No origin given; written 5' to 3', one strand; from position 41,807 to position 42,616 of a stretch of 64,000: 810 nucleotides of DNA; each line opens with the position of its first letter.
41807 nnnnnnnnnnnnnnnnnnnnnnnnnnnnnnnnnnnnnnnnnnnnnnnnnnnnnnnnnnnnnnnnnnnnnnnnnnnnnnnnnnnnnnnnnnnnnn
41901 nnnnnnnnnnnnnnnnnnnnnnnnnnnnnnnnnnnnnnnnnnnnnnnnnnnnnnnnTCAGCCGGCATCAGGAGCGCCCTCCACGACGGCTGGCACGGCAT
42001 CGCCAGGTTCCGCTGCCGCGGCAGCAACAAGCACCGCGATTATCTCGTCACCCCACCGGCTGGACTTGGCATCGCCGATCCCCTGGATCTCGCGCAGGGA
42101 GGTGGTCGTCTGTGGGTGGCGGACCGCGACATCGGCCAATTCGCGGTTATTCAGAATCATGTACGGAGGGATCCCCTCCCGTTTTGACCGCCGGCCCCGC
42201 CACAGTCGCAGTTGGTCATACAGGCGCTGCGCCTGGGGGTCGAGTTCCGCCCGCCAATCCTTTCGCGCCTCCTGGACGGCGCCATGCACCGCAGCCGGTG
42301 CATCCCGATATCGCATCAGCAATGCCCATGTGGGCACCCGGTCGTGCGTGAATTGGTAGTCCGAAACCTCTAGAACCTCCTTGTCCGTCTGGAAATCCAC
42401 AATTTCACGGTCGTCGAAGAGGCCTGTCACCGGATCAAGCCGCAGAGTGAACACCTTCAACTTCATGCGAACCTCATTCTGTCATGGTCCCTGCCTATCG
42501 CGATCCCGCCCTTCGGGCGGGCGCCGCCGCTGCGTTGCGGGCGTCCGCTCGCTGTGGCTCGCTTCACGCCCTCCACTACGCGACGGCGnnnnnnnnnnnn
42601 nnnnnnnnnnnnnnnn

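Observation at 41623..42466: DGR carries both an Avd and an HRDC-domain accessory gene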

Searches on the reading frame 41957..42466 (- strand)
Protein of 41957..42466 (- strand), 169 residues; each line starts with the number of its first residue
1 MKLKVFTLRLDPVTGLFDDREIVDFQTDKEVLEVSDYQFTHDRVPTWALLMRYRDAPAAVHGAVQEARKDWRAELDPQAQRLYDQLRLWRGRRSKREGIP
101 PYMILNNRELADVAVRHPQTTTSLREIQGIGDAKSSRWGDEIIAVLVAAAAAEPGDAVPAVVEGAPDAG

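Call 3: search_protein_families(library=pfam, proteins=[window:41957-42466:-], max_evalue=0.1)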
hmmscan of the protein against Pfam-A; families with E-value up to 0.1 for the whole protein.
window:41957-42466:- (169 aa): 1 family
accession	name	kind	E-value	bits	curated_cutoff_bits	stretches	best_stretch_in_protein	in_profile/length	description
PF00570.28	HRDC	-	1.6e-16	60.4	23.8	1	80-146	2-68/68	HRDC domain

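Call 4: search_protein_families(library=ncbifam, proteins=[window:41957-42466:-], max_evalue=0.1)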
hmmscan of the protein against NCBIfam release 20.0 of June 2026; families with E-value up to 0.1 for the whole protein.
window:41957-42466:- (169 aa): 3 families
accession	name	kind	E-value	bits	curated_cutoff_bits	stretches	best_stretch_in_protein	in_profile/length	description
TIGR01389.1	recQ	equivalog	3.1e-14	52.4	640.2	1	64-146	505-588/591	DNA helicase RecQ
TIGR01388.1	rnd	equivalog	7.1e-08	32.1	298.95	1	72-163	200-291/363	ribonuclease D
NF008279.0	PRK11057.1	equivalog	4.5e-07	28.7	1015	1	78-146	531-599/608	ATP-dependent DNA helicase RecQ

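Call 9: find_homologous_proteins(query=window:41957-42466:-, max_evalue=0.001)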
Query window:41957-42466:- (169 aa): 67 proteins with E <= 0.001 among 799 candidates.
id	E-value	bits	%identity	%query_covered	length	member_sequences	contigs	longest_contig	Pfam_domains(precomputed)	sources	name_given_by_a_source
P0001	5.9e-101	353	95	100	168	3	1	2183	PF00570.29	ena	-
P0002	1.3e-66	241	67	100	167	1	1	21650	PF00570.29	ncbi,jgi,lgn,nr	ncbi:MAG: HRDC domain-containing protein [Deltaproteobacteria bacterium]|nr:HRDC domain-containing p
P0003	2.3e-58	215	62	83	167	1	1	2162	PF00570.29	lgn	-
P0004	1.1e-57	212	57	100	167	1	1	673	PF00570.29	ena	-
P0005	2.0e-57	212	61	86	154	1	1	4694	PF00570.29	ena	-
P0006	1.8e-56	208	56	95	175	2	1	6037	PF00570.29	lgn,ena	-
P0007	2.1e-56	208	56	84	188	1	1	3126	PF00570.29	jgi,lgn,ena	-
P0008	3.3e-56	208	59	84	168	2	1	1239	PF00570.29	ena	-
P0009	5.1e-56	207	58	91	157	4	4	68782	PF00570.29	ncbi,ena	-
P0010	6.6e-56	207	57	93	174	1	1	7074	PF00570.29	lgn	-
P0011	7.0e-56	207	54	97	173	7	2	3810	PF00570.29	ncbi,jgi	jgi:ATP-dependent DNA helicase RecQ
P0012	8.3e-56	206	57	84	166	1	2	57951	PF00570.29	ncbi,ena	-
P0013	1.4e-55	206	58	84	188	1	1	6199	PF00570.29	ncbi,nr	ncbi:MAG: HRDC domain-containing protein [Elusimicrobia bacterium]|nr:HRDC domain-containing protein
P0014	1.5e-55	206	55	100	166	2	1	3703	PF00570.29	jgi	jgi:ATP-dependent DNA helicase RecQ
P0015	2.2e-55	205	57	91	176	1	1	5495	PF00570.29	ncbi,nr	ncbi:MAG: HRDC domain-containing protein [Elusimicrobia bacterium]|nr:HRDC domain-containing protein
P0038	9.7e-51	190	51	100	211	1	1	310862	PF00570.29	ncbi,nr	ncbi:MAG: HRDC domain-containing protein [Elusimicrobia bacterium]|nr:HRDC domain-containing protein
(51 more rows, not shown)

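Call 12: find_encoding_contigs(protein=P0002, flank=6000, max_places=3)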
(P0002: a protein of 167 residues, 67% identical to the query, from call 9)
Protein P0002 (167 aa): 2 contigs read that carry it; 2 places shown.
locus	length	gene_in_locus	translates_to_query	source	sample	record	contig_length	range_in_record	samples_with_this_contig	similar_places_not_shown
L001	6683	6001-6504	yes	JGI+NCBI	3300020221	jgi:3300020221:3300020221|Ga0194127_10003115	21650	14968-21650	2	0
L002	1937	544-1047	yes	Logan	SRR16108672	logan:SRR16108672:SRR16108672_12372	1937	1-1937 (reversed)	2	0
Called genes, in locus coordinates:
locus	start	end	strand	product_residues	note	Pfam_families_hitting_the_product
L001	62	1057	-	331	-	PF02810:SEC-C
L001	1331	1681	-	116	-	PF02452:PemK_toxin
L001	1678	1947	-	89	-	-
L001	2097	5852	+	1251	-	PF06247:Plasmod_Pvs28 (faint), PF25024:EGF_TEN, PF00082:Peptidase_S8, PF17957:Big_7 (weak), PF03781:FGE-sulfatase (faint)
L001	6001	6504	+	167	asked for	PF00570:HRDC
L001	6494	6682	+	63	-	?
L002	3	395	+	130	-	?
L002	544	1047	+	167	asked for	PF00570:HRDC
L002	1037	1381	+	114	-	PF22296:bAvd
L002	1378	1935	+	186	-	?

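Call 13: find_encoding_contigs(protein=P0038, flank=6000, max_places=3)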
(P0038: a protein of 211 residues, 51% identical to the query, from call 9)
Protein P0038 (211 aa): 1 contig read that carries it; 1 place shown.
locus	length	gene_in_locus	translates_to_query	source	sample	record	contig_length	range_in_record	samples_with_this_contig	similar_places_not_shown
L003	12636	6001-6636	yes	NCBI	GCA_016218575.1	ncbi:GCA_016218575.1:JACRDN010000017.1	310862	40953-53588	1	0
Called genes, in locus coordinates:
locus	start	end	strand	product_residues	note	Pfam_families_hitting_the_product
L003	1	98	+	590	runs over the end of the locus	PF00246:Peptidase_M14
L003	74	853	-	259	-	PF01149:Fapy_DNA_glyco, PF06831:H2TH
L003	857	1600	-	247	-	PF03824:NicO (faint)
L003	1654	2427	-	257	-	PF13743:Thioredoxin_5 (weak), PF13462:Thioredoxin_4, PF01323:DSBA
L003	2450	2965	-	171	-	PF00578:AhpC-TSA, PF08534:Redoxin, PF13098:Thioredoxin_2 (weak), PF00085:Thioredoxin (faint), PF13905:Thioredoxin_8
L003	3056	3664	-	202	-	PF00440:TetR_N, PF16925:TetR_C_13, PF21993:TetR_C_13_2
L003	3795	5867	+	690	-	PF00069:Pkinase, PF07714:PK_Tyr_Ser-Thr, PF03109:ABC1 (weak), PF03781:FGE-sulfatase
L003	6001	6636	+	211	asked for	PF00570:HRDC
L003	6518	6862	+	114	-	PF05635:23S_rRNA_IVP (weak), PF22296:bAvd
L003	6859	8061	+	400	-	PF00078:RVT_1, PF03781:FGE-sulfatase (weak)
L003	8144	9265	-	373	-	PF02746:MR_MLE_N, PF13378:MR_MLE_C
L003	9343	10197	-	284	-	PF13369:Transglut_core2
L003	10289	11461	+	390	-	PF02625:XdhC_CoxI (faint), PF13478:XdhC_C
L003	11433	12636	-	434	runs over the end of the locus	PF13393:tRNA-synt_His, PF00587:tRNA-synt_2b (weak), PF03129:HGTP_anticodon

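Call 16: find_related_loci(query=A2, collection=genome_contigs, flank=6000)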
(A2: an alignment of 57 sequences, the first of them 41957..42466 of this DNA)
Query A2 (169 aa) in genome_contigs; peptide patterns used: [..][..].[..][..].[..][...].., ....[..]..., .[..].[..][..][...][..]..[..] (x = any residue, [..] = any of these).
341 stretches matched a pattern; 91 encode a relative of the query (tblastn E <= 1e-3); the best 80 are kept; 80 distinct loci.
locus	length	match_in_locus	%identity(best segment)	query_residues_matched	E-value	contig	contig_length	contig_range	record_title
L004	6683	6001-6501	67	1-169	4e-67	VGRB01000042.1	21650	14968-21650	MAG: Deltaproteobacteria bacterium isolate K_DeepCast_100m_m1_326 K_DeepCast_100m_m1_326_Ga0194127_10003115, whole genom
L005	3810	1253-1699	60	1-146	8e-62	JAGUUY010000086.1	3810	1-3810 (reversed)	MAG: Bacillota bacterium isolate DeMMO5_7 c_000000014388, whole genome shotgun sequence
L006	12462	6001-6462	56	1-154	1e-60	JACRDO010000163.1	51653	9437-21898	MAG: Elusimicrobia bacterium isolate NC_groundwater_1674_Pr3_B-0.1um_65_18 SR-2_scaffold_141_3790430, whole genome shotg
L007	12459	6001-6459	58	1-153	3e-60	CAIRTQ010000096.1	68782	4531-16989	MAG: uncultured Elusimicrobia bacterium isolate MJ-2014_bin-0981 genome assembly, contig: bin-0981:096/158, whole genome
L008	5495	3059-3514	57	1-153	1e-59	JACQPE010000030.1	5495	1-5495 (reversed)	MAG: Elusimicrobia bacterium isolate NC_groundwater_1299_Ag_S-0.2um_52_32 S_p2_S4_coassembly_k141_621868, whole genome s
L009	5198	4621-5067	57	1-146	2e-58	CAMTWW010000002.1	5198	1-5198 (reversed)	MAG: uncultured Elusimicrobia bacterium isolate G04_MAG_00049 genome assembly, contig: G04_MAG_00049_000000000031, whole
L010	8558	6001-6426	58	1-142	3e-58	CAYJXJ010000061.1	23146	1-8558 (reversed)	MAG TPA_asm: uncultured Elusimicrobia bacterium isolate ERP125453_co1_480 genome assembly, contig: NODE_2039_length_2314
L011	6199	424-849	58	1-142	2e-57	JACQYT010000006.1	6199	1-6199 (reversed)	MAG: Elusimicrobia bacterium isolate NC_groundwater_1548_Pr4_S-0.65um_54_32 SR1-18-Sp65_coassembly_scaffold_13680, whole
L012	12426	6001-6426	57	1-142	3e-57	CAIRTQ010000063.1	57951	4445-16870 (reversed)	MAG: uncultured Elusimicrobia bacterium isolate MJ-2014_bin-0981 genome assembly, contig: bin-0981:063/158, whole genome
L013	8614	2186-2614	59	1-143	1e-56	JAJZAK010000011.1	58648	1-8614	MAG: bacterium isolate FK5.bin95 NODE_511_length_58648_cov_2.310624, whole genome shotgun sequence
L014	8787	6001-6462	54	1-151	6e-56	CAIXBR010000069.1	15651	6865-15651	MAG: uncultured Elusimicrobia bacterium isolate AlinenLipids_bin-3311 genome assembly, contig: bin-3311:069/132, whole g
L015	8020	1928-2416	48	1-160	2e-55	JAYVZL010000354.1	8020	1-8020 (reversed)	MAG: Elusimicrobiota bacterium isolate GL90_UP_concoct_198 GL90_UP_concoct_198_353, whole genome shotgun sequence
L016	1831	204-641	57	1-148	6e-56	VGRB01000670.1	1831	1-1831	MAG: Deltaproteobacteria bacterium isolate K_DeepCast_100m_m1_326 K_DeepCast_100m_m1_326_Ga0194127_10130102, whole genom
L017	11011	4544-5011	54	1-156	6e-57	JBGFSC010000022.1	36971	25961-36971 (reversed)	MAG: Elusimicrobiota bacterium isolate BA1A30.2019.Bin.75 NODE_604_length_36971_cov_4.208792, whole genome shotgun seque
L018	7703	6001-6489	54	1-155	5e-53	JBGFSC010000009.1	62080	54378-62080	MAG: Elusimicrobiota bacterium isolate BA1A30.2019.Bin.75 NODE_264_length_62080_cov_4.399603, whole genome shotgun seque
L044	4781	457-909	36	1-146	2e-30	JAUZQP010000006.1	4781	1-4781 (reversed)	MAG: Mariprofundaceae bacterium isolate 12ROV9_HD22D-AMOR20_M1293 AMOR20_M1293_contig6, whole genome shotgun sequence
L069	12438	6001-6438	34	3-146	6e-23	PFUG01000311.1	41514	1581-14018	MAG: Deltaproteobacteria bacterium CG_4_9_14_3_um_filter_63_12 CG_4_9_14_3_um_filter_150_scaffold_509_c, whole genome sh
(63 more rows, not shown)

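Call 20: predict_structure(alignment_id=A2)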
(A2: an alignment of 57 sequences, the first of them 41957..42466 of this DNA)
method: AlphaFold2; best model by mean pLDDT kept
length: 169 residues; sequences in the alignment: 57
mean_pLDDT: 83.0   pTM: 0.51
mean pLDDT of the five models: 83.0, 82.9, 81.6, 80.3, 80.3
residues with pLDDT >= 90: 87; 70-90: 54; 50-70: 8; < 50: 20
segments of 3 or more residues with pLDDT < 50: 61-66, 156-169
pLDDT, mean of each block of 10 residues (from residue 1): 91 85 86 90 88 78 57 90 95 94 92 93 91 91 91 55 40
secondary structure, 60 per line:
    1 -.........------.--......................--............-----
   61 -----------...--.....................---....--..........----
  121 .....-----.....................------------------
elements in order: E2-10 H20-28 E29-41 E44-55 H77-97 H101-104 H107-116 H121-125 H131-151

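Call 36: fold_search(model_id=the predicted structure, library=pdb)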
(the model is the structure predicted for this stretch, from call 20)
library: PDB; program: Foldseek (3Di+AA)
matches with E <= 10: 1338; with E <= 0.001: 0
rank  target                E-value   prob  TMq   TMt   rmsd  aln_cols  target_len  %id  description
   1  1wud_A                3.3e-03  1.00  0.39  0.83   0.9        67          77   28  E. coli RecQ HRDC domain (released 2005-08-09)
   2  2e1e                  3.7e-03  1.00  0.40  0.69   2.3        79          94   23  Crystal structure of the HRDC Domain of Human Werner Syndrome Protein, WRN (released 2006-12-12)
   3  4cgz_A                4.0e-03  1.00  0.40  0.11  16.5       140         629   17  Crystal structure of the Bloom's syndrome helicase BLM in complex with DNA (released 2013-12-11)
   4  2rhf                  4.8e-03  1.00  0.42  0.91   0.9        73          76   25  D. radiodurans RecQ HRDC domain 3 (released 2008-04-22)
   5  1wud_B                5.4e-03  1.00  0.40  0.86   1.3        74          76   27  E. coli RecQ HRDC domain (released 2005-08-09)
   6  2ma1                  9.9e-03  1.00  0.32  0.62   3.2        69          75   30  Solution structure of HRDC1 domain of RecQ helicase from Deinococcus radiodurans (released 2013-07-10)
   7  4cdg_A                1.1e-02  1.00  0.41  0.12  18.9       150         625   15  Crystal structure of the Bloom's syndrome helicase BLM in complex with Nanobody (released 2013-11-13)
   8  1yt3                  1.4e-02  1.00  0.45  0.21   5.8        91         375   19  Crystal Structure of Escherichia coli RNase D, an exoribonuclease involved in structured RNA processing (released 2005-08-09)
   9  7aud_B                1.9e-02  1.00  0.40  0.14   2.5        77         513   23  Structure of an engineered helicase domain construct for human Bloom syndrome protein (BLM) (released 2020-12-16)
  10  4o3m_A                1.9e-02  0.99  0.41  0.12  16.8       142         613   15  Ternary complex of Bloom's syndrome helicase (released 2014-03-12)
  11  7aud_A                2.0e-02  1.00  0.41  0.14  10.4        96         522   21  Structure of an engineered helicase domain construct for human Bloom syndrome protein (BLM) (released 2020-12-16)
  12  4cdg_B                2.0e-02  0.99  0.40  0.12  19.6       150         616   14  Crystal structure of the Bloom's syndrome helicase BLM in complex with Nanobody (released 2013-11-13)
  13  7jsr_A                2.3e-02  0.69  0.25  0.04  17.1       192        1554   13  Crystal structure of the large glutamate dehydrogenase composed of 180 kDa subunits from Mycobacterium smegmatis (released 2021-06-09)
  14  7aud_F                2.6e-02  1.00  0.41  0.14  10.5        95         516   21  Structure of an engineered helicase domain construct for human Bloom syndrome protein (BLM) (released 2020-12-16)
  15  9hv0                  2.8e-02  0.63  0.25  0.05  17.3       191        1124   15  CryoEM map of the large glutamate dehydrogenase composed of 180 kDa subunits from Mycobacterium smegmatis obtained in th (released 2026-01-14)
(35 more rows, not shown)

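Call 41: search_protein_families(library=pfam, alignment_id=A4, max_evalue=0.001)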
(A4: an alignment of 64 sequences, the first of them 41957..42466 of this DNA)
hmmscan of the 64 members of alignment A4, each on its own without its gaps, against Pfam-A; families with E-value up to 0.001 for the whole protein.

A. member 1, window:41957-42466:- (169 aa): 1 family
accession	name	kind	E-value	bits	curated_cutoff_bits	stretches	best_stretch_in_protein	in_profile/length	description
PF00570.28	HRDC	-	1.6e-16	60.4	23.8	1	80-146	2-68/68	HRDC domain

B. families by the number of members that match (of 64 scanned): 3 families
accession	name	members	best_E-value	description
PF00570.28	HRDC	55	9e-24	HRDC domain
PF00633.29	HHH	3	0.00031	Helix-hairpin-helix motif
PF22296.2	bAvd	1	1.4e-10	bAvd-like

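Call 43: find_encoding_contigs(protein=P0001, flank=3000, max_places=3)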
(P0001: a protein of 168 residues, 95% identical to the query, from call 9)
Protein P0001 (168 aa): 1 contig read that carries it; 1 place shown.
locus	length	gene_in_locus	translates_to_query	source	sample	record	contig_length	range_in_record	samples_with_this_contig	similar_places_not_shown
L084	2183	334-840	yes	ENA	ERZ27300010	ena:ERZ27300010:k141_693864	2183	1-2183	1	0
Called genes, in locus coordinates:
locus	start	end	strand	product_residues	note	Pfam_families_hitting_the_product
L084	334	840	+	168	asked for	PF00570:HRDC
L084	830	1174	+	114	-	PF22296:bAvd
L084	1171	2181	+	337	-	?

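Call 44: search_protein_families(library=phrogs, proteins=[window:41957-42466:-], max_evalue=0.01)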
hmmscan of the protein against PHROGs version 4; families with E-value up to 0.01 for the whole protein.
window:41957-42466:- (169 aa): 0 families

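Call 48: search_dna_similar(query=window:41957-42466:-, collection=plasmids, mode=protein, max_evalue=0.001, max_rows=20)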
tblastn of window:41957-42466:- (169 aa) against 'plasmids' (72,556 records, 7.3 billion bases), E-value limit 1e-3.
Records with a match: 38; places in all: 39; records where one place covers at least 80% of the query: 3.
Best place of each record, by identity: <60% 38.
By first word of the organism name: Clostridium 6; Deinococcus 3; Listeria 2; Lactobacillus 2; Rhizobium 2; Fusobacterium 2; Neisseria 2; Novosphingobium 2; Phocaeicola 2; Cetobacterium 2; and 13 more.
By predicted mobility (MOB-suite, as given by PLSDB): non-mobilizable 34; conjugative 3; mobilizable 1.
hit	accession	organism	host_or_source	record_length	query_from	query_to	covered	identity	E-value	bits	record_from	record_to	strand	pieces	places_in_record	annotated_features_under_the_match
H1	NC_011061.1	Prosthecochloris aestuarii DSM 271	-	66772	1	143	85%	35.6%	6e-25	107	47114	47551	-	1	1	HRDC domain-containing protein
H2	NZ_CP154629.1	Acetoanaerobium noterae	cell culture,Sludge of a digestion ...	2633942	4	143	83%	24.5%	6e-5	49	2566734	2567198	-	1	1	none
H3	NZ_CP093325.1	Bacillus sp. N5-665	whole organism,peat soil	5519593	2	143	84%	23.6%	1e-6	54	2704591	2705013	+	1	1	none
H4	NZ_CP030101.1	Listeria monocytogenes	Environment,water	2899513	21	143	73%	26.0%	2e-6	54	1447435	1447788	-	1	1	none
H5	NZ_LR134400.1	Listeria monocytogenes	Homo sapiens,Vein blood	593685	21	143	73%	26.0%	2e-6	54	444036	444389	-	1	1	recQ: DNA helicase RecQ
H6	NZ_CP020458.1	Lactobacillus amylolyticus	single cell,natually fermented tofu whey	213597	22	139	70%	26.2%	3e-5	50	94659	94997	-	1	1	recQ: DNA helicase RecQ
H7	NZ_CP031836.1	Lactobacillus amylolyticus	bacteria,Naturally fermented tofu whey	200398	22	139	70%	26.2%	1e-4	48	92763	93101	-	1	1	recQ: DNA helicase RecQ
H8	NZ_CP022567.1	Rhizobium leguminosarum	Root nodule,Pisum sativum root-nodule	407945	39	143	62%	28.6%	3e-4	47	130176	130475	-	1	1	recQ: DNA helicase RecQ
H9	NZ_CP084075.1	Fusobacterium vincentii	-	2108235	45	143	59%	28.0%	2e-5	50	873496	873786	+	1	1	none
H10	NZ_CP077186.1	Fusobacterium animalis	Homo sapiens,resected colorectal tumor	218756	45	143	59%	28.0%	8e-5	49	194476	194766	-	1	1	recQ: DNA helicase RecQ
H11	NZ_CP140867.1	Rhizobium leguminosarum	Trifolium pratense,whole organism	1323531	62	139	46%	33.8%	9e-4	46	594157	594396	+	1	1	record has no annotation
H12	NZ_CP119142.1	Neisseria gonorrhoeae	Homo sapiens,whole organism,synovial ...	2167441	80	143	38%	40.6%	3e-9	62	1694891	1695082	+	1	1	none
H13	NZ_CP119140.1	Neisseria gonorrhoeae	Homo sapiens,whole organism,blood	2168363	80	143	38%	40.6%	3e-9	62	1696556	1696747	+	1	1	none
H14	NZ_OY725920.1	Bacteroides finegoldii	-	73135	67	143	46%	33.8%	4e-5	50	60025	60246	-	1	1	recQ: DNA helicase RecQ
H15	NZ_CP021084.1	Deinococcus ficus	Ficus religiosa L.,cell ...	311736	65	143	47%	31.7%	5e-6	52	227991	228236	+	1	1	recQ: DNA helicase RecQ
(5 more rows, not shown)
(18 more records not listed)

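Call 49: search_dna_similar(query=window:41957-42466:-, collection=phages, mode=protein, max_evalue=0.001, max_rows=20)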
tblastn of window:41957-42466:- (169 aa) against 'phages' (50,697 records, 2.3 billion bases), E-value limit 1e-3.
Records with a match: 10; places in all: 10; records where one place covers at least 80% of the query: 0.
Best place of each record, by identity: <60% 10.
By first word of the organism name: Listeria 4; Bacteriophage 3; Salmonella 2; Enterococcus 1.
By host as written in the record: Listeria monocytogenes 4; - 3; Homo sapiens 2; Enterococcus faecalis 1.
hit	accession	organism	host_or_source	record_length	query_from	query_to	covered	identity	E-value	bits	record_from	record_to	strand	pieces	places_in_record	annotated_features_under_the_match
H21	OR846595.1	Enterococcus phage Efs 1-1-1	Enterococcus faecalis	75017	12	139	76%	28.4%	6e-5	48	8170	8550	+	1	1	record has no annotation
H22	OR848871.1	Listeria phage LM 4-14-1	Listeria monocytogenes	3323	21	143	73%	26.0%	6e-7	54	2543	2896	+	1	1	record has no annotation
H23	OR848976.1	Listeria phage LM 4-14-1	Listeria monocytogenes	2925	21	143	73%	26.0%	6e-7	54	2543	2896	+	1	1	record has no annotation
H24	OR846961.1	Listeria phage LM 4-11-1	Listeria monocytogenes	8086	21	143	73%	26.0%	6e-7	54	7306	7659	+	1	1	record has no annotation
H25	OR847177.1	Listeria phage LM 4-11-1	Listeria monocytogenes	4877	21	143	73%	26.0%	6e-7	54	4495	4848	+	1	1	record has no annotation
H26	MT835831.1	Bacteriophage sp.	human fecal samples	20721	82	143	37%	40.3%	2e-5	49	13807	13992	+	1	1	record has no annotation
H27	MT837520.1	Bacteriophage sp.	human fecal samples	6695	74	143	41%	32.9%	3e-6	52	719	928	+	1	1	record has no annotation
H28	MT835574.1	Bacteriophage sp.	human fecal samples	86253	75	143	41%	29.0%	8e-6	50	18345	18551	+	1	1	record has no annotation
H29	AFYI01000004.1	Salmonella enterica subsp. enterica serovar Infantis str. ...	Homo sapiens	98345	80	143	38%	29.7%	7e-4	45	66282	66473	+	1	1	ATP-dependent DNA helicase RecQ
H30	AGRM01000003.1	Salmonella enterica subsp. houtenae str. ATCC BAA-1581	Homo sapiens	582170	80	143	38%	29.7%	7e-4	45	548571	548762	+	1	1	ATP-dependent DNA helicase RecQ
